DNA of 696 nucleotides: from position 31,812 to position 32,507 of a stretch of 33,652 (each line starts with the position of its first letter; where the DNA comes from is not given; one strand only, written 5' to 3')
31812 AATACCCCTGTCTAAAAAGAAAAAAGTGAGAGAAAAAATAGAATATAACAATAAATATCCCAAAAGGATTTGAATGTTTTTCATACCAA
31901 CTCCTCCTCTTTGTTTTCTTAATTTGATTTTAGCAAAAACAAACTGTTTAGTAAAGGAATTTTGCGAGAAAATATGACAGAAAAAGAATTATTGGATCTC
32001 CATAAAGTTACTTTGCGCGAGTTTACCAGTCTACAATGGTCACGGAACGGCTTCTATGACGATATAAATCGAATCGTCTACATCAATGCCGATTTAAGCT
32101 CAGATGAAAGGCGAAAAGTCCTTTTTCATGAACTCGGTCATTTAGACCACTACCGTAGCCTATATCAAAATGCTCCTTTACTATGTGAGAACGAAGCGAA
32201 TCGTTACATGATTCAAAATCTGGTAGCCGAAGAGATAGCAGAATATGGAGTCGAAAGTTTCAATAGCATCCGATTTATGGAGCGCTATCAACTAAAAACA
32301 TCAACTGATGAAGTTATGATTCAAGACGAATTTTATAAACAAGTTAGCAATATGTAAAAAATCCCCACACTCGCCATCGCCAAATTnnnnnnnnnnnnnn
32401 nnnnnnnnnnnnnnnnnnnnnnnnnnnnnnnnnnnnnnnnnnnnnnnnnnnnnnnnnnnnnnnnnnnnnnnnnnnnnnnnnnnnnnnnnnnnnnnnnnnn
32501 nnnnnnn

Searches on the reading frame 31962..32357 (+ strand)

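Call 3: search_protein_families(library=pfam, proteins=[window:31962-32357:+], max_evalue=0.1)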
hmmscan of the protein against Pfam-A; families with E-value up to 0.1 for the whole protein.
window:31962-32357:+ (131 aa): 4 families
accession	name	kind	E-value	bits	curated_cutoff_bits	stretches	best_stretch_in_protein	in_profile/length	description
PF06114.19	Peptidase_M78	-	2.7e-08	34.1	22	1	14-113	4-115/123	IrrE N-terminal-like domain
PF20573.4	DUF6782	-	1e-05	25.4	27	1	27-83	67-120/241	Putative metallopeptidase family (DUF6782)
PF18865.6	AbiJ_NTD5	-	0.013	15.9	26.7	1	5-42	4-41/93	AbiJ N-terminal domain 5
PF18894.6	PhageMetallopep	-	0.093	13.3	23.7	0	44-103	76-118/134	Putative phage metallopeptidase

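Call 4: search_protein_families(library=phrogs, proteins=[window:31962-32357:+], max_evalue=0.01)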
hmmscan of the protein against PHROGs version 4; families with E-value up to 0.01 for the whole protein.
window:31962-32357:+ (131 aa): 1 family
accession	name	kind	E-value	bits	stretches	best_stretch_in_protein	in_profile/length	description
phrog_87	-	other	2.3e-30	107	1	4-127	40-168/227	metallo-protease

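Call 5: search_protein_families(library=padloc, proteins=[window:31962-32357:+], max_evalue=0.1)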
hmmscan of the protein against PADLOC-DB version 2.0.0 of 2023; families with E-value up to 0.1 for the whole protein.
window:31962-32357:+ (131 aa): 2 families
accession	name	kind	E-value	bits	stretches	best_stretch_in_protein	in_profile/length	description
PDLC03953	RmrA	-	0.018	12.3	1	35-98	194-254/373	-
PDLC03011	peptidase_U41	-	0.027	12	1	43-88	152-196/378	-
